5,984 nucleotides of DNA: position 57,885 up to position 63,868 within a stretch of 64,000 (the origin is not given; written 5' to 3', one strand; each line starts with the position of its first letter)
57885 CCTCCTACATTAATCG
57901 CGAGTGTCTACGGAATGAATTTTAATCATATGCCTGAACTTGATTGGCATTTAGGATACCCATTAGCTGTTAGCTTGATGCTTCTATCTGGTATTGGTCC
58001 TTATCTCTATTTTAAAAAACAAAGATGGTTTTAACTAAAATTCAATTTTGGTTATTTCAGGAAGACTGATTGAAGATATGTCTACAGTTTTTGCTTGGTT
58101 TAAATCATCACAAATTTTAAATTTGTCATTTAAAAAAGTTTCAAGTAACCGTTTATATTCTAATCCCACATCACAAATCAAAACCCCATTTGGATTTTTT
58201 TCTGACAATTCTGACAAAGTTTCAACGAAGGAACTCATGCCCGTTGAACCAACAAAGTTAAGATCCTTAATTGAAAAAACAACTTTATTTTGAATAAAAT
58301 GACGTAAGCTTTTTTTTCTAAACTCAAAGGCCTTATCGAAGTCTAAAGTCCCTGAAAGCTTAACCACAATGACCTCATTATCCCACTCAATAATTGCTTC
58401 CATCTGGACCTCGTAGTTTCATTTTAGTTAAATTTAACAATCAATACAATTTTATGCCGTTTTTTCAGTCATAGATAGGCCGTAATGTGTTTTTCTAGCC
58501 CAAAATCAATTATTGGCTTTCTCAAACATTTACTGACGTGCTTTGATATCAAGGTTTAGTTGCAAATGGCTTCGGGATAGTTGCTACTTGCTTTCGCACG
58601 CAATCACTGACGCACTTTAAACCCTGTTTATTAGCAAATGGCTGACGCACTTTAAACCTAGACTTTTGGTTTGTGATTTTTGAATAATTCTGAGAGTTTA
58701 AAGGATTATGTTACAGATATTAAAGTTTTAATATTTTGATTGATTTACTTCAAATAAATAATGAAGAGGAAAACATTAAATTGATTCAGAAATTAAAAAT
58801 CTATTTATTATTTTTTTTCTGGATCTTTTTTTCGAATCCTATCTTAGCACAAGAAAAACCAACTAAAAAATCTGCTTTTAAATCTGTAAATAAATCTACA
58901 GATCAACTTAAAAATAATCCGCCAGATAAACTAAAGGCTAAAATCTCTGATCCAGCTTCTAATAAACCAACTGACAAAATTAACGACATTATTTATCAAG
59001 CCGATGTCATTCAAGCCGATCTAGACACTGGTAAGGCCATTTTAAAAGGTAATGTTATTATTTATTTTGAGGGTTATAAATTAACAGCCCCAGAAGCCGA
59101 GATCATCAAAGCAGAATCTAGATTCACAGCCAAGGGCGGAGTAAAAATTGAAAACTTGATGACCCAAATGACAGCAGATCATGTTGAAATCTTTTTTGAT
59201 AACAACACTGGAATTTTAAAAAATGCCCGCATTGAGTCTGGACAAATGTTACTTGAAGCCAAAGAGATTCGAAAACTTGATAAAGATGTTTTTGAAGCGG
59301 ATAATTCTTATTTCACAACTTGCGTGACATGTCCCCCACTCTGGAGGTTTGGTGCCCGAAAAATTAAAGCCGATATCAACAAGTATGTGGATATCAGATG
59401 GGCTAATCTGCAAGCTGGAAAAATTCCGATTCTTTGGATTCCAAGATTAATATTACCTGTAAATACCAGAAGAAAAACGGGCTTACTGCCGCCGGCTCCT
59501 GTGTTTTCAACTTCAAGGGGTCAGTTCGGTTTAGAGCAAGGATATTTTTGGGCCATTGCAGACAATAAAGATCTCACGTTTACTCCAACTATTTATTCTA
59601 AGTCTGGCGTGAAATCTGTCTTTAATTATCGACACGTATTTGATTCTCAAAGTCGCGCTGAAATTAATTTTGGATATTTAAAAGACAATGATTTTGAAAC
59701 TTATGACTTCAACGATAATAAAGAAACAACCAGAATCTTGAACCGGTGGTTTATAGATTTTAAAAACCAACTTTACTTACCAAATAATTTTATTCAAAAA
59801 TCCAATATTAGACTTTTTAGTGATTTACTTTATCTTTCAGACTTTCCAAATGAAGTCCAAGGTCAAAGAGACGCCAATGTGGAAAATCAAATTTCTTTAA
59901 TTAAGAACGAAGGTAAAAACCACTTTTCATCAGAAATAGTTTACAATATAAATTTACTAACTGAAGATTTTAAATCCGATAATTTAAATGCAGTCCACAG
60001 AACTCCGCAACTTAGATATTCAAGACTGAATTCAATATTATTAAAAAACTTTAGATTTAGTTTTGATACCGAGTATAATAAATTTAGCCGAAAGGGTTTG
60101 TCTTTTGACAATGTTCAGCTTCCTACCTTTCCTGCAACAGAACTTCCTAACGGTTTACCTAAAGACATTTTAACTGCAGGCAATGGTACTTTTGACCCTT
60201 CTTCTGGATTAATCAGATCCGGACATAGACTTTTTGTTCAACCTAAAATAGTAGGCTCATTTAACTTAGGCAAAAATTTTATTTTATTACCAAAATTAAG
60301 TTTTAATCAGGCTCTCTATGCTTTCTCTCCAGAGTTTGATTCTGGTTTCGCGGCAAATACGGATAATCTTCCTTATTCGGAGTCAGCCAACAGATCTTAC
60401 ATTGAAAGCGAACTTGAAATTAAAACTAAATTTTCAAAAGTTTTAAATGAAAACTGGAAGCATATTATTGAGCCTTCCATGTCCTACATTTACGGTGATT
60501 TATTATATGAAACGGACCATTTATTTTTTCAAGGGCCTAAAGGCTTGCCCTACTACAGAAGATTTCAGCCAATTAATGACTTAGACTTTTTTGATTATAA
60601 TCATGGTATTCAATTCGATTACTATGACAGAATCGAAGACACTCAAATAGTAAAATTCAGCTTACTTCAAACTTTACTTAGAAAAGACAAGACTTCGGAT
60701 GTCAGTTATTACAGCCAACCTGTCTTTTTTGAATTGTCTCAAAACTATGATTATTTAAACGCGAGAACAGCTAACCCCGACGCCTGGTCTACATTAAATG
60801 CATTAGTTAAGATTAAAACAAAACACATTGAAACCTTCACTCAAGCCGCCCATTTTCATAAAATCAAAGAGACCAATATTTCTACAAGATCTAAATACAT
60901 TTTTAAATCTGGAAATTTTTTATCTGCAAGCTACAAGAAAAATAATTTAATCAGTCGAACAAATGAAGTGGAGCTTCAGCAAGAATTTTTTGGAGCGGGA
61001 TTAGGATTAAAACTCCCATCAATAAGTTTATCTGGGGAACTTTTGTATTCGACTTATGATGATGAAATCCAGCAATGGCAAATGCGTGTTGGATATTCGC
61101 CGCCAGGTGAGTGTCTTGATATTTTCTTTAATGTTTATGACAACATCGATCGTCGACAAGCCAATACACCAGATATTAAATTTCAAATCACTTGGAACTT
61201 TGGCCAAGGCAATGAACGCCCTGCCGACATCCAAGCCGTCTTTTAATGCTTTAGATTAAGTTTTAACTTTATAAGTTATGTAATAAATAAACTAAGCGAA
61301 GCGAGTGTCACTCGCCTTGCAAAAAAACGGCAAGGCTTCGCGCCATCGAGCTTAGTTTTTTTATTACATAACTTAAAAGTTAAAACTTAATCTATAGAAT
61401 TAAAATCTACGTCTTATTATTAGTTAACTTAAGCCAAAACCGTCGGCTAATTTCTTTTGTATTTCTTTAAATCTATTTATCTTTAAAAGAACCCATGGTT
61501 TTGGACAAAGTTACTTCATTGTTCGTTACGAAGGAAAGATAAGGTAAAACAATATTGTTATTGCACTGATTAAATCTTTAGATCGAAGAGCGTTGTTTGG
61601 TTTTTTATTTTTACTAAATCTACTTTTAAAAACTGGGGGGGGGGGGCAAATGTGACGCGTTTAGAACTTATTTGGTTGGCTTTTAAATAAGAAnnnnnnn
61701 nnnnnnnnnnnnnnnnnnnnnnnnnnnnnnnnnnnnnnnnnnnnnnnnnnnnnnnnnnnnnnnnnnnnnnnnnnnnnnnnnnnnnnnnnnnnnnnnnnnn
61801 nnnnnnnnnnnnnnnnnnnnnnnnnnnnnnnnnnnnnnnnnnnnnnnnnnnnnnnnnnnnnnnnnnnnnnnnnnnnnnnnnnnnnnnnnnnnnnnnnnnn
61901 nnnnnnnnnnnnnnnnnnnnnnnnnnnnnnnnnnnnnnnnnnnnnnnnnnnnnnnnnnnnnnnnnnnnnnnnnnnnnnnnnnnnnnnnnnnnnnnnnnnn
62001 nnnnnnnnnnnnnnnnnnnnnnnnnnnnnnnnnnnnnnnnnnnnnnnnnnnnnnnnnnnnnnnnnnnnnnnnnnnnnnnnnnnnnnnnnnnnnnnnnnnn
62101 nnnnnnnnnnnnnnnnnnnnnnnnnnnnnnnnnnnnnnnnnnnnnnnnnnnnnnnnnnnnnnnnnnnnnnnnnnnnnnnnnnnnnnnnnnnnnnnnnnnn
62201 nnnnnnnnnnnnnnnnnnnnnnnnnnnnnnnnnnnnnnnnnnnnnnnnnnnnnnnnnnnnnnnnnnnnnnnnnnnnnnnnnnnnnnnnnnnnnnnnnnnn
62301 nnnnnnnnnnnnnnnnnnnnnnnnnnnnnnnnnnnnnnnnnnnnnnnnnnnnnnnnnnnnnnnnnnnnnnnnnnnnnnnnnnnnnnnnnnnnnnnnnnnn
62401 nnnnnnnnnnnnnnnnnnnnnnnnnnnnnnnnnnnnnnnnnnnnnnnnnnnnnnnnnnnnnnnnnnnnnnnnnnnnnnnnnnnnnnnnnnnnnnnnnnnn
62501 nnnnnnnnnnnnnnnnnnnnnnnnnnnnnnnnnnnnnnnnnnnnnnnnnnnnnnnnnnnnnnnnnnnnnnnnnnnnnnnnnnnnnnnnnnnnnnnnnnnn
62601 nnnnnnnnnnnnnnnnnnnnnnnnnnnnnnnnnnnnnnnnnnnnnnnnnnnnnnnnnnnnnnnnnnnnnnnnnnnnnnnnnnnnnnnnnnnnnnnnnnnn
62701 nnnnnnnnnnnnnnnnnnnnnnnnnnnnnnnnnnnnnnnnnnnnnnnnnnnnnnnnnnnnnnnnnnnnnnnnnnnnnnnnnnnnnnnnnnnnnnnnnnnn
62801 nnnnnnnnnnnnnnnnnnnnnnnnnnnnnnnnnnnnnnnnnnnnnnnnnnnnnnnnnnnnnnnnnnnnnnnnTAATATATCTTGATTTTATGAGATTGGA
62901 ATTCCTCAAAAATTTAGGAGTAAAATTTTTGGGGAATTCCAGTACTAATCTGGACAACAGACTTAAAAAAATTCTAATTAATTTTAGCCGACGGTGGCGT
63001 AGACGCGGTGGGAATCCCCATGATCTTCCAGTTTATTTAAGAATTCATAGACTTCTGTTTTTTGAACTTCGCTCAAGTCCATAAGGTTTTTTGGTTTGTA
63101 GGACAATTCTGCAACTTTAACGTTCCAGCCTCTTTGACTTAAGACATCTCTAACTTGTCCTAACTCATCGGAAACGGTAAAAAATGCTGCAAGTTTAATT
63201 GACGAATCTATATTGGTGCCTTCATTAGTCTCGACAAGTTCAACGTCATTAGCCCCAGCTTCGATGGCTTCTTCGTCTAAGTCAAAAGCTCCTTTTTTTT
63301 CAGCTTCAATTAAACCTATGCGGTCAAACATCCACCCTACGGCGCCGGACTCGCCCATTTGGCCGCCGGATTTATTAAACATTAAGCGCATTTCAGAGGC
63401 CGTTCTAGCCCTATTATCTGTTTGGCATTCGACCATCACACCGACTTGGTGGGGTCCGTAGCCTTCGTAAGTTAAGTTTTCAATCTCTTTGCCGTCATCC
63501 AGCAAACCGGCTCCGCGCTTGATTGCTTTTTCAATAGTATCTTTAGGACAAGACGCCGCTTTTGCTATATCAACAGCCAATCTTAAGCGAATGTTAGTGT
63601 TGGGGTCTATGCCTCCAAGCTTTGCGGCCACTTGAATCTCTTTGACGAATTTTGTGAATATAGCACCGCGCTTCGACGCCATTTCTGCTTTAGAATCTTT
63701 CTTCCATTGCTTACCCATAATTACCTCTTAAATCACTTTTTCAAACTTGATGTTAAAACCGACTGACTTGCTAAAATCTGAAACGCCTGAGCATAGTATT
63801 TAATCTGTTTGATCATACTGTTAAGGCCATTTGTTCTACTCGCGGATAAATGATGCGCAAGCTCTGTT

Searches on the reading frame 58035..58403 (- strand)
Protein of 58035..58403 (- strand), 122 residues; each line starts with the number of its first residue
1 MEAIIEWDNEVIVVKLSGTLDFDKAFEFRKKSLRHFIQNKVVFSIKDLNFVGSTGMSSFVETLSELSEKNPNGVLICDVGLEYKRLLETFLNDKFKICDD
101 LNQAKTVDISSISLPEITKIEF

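Call 50: search_protein_families(library=pfam, proteins=[window:58035-58403:-], max_evalue=0.01)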
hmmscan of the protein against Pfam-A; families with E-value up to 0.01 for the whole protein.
window:58035-58403:- (122 aa): 1 family
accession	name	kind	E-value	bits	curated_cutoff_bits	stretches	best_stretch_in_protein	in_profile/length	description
PF01740.26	STAS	-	9.6e-09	35.4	22.6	1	8-104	7-106/106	STAS domain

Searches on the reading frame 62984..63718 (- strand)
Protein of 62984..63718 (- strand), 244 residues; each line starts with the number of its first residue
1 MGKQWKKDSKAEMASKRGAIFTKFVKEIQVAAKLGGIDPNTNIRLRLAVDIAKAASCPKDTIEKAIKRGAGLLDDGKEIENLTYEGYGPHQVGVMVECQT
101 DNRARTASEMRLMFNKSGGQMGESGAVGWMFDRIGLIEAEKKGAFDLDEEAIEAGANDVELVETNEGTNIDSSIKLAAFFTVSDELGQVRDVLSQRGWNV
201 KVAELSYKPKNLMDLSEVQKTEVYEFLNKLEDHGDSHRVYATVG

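Call 54: find_encoding_contigs(protein=window:62984-63718:-, flank=10000, max_places=10)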
Protein window:62984-63718:- (244 aa): 2 contigs read that carry it; 1 place shown.
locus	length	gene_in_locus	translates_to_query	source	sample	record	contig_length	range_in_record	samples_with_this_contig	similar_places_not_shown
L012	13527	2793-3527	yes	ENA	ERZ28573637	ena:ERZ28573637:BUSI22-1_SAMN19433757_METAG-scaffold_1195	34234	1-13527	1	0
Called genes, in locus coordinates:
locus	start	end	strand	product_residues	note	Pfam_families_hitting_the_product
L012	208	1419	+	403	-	-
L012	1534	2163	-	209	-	PF00163:Ribosomal_S4, PF01479:S4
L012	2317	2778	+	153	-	PF02657:SufE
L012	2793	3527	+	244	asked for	PF20772:TACO1_YebC_N, PF01709:Transcrip_reg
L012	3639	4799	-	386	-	-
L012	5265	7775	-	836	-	-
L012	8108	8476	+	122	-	PF01740:STAS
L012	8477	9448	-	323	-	PF01544:CorA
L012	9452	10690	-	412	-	-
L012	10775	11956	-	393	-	PF07884:VKOR, PF01323:DSBA, PF13462:Thioredoxin_4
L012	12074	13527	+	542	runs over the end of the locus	PF04187:Cofac_haem_bdg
